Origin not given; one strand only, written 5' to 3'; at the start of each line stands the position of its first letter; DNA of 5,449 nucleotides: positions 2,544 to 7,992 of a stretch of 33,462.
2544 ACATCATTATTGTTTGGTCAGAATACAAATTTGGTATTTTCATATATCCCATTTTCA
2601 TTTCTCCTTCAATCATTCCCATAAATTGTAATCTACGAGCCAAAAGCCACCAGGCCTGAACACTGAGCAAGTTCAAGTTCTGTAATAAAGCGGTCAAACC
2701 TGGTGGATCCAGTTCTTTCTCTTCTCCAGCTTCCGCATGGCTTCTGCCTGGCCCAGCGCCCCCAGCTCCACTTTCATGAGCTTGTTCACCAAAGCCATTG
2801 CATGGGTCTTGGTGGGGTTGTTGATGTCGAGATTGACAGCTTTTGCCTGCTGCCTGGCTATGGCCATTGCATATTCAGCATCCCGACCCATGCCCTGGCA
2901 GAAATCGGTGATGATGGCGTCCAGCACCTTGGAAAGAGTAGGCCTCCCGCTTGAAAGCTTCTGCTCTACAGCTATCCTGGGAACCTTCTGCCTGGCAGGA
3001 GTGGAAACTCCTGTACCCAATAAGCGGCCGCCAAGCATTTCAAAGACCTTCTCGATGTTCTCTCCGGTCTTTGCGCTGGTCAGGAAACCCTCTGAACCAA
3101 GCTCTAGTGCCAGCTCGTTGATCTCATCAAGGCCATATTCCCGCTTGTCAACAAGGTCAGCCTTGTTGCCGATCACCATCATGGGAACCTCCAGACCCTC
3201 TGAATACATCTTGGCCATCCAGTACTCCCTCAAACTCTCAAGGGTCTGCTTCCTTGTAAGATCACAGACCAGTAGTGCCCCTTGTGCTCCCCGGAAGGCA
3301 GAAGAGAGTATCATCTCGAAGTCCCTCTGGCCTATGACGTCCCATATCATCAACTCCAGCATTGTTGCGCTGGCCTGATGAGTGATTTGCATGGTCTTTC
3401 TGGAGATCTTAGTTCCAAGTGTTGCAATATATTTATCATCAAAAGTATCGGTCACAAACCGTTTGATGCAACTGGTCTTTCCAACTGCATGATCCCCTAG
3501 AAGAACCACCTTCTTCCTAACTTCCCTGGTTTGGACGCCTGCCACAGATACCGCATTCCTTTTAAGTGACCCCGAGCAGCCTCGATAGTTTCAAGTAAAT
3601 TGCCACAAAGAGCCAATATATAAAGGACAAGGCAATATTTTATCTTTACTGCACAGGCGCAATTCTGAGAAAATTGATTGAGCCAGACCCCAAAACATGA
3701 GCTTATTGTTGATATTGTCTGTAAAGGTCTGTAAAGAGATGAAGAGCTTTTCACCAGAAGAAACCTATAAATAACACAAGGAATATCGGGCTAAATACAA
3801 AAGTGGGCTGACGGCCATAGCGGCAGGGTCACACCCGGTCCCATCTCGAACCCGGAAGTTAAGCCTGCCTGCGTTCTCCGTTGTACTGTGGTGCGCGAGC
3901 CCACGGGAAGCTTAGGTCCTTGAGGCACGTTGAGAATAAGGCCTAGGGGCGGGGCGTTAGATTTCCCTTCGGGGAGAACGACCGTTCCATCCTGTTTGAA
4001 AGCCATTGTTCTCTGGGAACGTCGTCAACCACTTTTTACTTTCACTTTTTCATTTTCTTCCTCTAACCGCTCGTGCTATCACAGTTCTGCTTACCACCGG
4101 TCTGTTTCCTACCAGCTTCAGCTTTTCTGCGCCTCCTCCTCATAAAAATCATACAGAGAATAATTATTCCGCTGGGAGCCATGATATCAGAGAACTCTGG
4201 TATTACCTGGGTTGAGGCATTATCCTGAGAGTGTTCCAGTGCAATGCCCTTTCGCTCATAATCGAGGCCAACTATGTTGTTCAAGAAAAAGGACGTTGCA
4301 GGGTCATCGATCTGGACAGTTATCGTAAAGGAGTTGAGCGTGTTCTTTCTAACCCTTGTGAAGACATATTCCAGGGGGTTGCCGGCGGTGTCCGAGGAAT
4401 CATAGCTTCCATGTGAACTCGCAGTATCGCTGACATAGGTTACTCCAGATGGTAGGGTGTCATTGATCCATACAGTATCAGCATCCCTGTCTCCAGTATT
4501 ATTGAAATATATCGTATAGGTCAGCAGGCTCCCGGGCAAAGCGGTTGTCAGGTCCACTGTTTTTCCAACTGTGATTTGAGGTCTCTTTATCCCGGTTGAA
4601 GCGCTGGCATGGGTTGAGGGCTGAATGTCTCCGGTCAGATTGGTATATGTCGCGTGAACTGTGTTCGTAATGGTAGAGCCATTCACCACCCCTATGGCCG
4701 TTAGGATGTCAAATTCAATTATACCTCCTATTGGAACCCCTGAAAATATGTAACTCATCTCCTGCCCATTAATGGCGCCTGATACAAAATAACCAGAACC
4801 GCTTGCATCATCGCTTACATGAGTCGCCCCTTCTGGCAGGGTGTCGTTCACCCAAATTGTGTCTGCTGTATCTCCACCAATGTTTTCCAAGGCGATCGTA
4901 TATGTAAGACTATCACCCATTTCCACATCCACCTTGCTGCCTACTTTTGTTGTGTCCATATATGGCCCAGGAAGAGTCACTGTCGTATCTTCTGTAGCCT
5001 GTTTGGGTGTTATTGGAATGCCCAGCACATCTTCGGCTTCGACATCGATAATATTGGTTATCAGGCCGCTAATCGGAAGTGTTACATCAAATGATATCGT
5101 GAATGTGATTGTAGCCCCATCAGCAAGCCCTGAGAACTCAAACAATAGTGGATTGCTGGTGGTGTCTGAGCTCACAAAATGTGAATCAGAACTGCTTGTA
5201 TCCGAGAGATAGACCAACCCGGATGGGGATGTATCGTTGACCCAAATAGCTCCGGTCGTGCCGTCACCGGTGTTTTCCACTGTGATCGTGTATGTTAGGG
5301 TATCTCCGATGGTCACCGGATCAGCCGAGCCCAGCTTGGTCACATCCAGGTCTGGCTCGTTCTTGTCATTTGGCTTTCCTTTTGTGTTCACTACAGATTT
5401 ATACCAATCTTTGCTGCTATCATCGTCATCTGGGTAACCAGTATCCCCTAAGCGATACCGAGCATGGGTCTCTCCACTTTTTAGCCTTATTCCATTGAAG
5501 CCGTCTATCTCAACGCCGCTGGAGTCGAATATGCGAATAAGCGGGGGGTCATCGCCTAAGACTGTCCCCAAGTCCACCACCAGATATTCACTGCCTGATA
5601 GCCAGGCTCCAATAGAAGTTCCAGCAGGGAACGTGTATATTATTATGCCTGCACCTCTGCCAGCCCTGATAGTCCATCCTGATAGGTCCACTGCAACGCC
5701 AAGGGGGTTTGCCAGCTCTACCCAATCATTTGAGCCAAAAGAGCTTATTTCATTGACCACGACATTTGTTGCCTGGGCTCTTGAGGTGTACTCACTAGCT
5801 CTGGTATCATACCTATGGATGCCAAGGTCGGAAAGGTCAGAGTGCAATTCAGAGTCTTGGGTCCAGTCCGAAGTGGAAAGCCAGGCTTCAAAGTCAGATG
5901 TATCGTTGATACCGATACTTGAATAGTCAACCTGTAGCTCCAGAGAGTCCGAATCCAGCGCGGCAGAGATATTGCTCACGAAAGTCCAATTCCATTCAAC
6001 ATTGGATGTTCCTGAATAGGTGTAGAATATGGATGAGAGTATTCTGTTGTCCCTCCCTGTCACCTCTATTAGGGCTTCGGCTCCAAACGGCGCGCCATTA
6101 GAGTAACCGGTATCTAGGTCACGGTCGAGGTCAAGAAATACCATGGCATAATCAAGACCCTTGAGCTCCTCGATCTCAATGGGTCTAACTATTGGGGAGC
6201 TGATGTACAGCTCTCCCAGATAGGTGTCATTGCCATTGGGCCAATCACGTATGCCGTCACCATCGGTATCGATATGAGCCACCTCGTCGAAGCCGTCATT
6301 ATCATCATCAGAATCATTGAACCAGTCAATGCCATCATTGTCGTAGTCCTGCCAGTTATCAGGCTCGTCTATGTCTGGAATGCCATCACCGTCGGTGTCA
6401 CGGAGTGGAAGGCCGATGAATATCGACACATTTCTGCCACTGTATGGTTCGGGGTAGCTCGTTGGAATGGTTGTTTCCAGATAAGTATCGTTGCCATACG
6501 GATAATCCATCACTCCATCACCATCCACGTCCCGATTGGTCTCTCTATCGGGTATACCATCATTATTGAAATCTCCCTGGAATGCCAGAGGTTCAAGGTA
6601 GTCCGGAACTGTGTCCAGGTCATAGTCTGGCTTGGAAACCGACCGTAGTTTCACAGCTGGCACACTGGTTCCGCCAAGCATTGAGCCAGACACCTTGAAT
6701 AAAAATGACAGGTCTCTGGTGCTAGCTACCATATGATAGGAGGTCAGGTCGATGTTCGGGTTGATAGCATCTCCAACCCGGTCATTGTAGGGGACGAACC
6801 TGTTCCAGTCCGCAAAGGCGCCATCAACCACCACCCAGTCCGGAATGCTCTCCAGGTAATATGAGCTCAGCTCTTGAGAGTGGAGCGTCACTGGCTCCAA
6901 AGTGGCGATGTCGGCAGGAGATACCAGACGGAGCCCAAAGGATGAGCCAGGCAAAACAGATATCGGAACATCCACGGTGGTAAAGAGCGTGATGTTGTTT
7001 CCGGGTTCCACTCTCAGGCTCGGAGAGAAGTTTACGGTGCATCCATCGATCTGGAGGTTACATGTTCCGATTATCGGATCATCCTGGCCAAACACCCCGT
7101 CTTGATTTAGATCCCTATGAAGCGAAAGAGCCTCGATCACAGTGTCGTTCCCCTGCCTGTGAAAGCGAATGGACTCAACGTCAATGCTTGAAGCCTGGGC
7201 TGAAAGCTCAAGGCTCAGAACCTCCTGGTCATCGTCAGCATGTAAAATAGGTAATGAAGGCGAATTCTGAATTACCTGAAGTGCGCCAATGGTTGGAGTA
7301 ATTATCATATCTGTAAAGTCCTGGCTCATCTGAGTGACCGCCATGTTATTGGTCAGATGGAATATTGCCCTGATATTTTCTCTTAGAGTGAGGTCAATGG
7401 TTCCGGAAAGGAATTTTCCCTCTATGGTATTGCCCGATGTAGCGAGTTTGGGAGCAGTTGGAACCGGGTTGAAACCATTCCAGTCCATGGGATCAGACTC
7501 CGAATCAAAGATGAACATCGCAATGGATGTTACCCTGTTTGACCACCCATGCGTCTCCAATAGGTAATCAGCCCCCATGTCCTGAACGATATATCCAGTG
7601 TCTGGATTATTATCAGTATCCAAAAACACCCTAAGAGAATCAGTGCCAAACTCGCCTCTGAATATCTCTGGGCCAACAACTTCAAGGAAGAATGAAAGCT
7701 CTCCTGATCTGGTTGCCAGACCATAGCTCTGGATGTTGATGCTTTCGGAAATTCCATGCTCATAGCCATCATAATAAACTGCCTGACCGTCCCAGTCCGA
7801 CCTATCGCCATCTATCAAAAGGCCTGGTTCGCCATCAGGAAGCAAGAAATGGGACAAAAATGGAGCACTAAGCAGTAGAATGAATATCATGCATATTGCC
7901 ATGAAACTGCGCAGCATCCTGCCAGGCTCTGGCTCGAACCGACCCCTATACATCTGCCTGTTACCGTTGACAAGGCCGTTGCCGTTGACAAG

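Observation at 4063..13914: Co-directional module: KaiC-like ATPase, double-wHTH regulator, then a 2,698-aa bitopic zinc-ribbon/adhesin protein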

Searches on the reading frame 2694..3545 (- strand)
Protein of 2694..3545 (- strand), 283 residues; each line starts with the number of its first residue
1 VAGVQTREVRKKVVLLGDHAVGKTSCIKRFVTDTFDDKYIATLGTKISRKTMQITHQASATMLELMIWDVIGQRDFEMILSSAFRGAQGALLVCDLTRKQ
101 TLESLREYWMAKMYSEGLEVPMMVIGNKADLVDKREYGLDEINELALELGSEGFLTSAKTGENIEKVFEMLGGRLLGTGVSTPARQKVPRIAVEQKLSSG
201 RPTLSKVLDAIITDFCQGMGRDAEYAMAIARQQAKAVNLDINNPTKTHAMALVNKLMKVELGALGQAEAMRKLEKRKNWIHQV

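Call 9: search_protein_families(library=pfam, proteins=[window:2694-3545:-], max_evalue=0.001)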
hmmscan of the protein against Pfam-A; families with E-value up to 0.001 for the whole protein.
window:2694-3545:- (283 aa): 6 families
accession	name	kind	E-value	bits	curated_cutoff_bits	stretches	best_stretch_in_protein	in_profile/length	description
PF00071.28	Ras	-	3.4e-35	121.4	21.6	1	12-171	1-156/162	Ras family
PF08477.19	Roc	-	4.6e-27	95.1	27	1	12-130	1-119/119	Ras of Complex, Roc, domain of DAPkinase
PF00025.27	Arf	-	6.9e-09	35.9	22.3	1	8-135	12-131/174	ADP-ribosylation factor family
PF00009.33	GTP_EFTU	-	5.9e-06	26.4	26.5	1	51-171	52-182/188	Elongation factor Tu GTP binding domain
PF03193.22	RsgA_GTPase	-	2.1e-05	24.8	30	0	90-174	26-107/174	RsgA GTPase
PF04670.18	Gtr1_RagA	-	0.00048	20.1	22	1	12-135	1-127/232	Gtr1/RagA G protein conserved region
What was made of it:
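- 2694..3545 (-): Ras/Arf-family small GTPase, 283 aa. It is a recurrent downstream neighbour of the module and possibly a fourth component. Pfam Ras matches with E = 3.4e-35 (call 9).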

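Call 39: search_protein_families(library=ncbifam, proteins=[window:2694-3545:-], max_evalue=1)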
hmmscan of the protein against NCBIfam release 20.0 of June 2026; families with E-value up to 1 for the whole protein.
window:2694-3545:- (283 aa): 7 families
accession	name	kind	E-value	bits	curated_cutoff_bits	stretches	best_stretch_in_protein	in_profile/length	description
TIGR00231.1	small_GTP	domain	1.2e-15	57.7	42.5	1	10-171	3-162/164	GTP-binding protein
TIGR01393.1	lepA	equivalog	2.6e-06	26.1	533.9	1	44-171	50-175/595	translation elongation factor 4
NF000908.1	PRK00089.1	equivalog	0.0012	18.2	237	1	83-172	76-164/291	GTPase Era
NF003255.0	PRK04213.1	equivalog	0.0056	16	164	0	116-169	127-186/204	GTP-binding protein EngB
NF008931.0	PRK12288.1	equivalog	0.024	13.7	360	1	115-174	146-206/347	small ribosomal subunit biogenesis GTPase RsgA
TIGR03597.1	GTPase_YqeH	equivalog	0.041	13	297.4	0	7-42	153-187/361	ribosome biogenesis GTPase YqeH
TIGR00157.1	TIGR00157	equivalog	0.077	12.5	100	1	116-174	66-123/247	ribosome small subunit-dependent GTPase A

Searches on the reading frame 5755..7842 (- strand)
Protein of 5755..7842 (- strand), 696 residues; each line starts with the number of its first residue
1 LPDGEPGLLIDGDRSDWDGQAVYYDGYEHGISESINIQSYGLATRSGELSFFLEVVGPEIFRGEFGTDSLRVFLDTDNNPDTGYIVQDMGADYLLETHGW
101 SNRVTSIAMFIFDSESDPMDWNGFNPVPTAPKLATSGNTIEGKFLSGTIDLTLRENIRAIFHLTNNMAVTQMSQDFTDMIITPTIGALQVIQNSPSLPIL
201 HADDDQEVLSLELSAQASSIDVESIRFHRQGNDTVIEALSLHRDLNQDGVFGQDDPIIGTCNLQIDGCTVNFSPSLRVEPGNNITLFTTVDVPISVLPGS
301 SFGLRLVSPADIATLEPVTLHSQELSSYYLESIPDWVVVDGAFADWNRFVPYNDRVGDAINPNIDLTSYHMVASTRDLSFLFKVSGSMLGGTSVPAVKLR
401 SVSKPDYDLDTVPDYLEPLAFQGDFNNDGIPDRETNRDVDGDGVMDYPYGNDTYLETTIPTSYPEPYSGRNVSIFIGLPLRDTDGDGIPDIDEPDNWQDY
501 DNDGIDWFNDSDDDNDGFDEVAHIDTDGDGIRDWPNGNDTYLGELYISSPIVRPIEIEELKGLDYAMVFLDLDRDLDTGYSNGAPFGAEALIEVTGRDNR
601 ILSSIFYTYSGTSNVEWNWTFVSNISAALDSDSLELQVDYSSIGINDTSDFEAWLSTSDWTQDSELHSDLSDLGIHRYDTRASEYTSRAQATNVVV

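Call 55: search_solved_structures(query=window:5755-7842:-, max_evalue=1)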
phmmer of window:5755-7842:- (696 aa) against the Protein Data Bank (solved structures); distinct sequences matched with E-value up to 1: 1.
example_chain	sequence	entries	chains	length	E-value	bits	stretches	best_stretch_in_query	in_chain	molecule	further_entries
7prq_A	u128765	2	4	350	0.39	12.2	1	369-417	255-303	Probable chemotaxis transducer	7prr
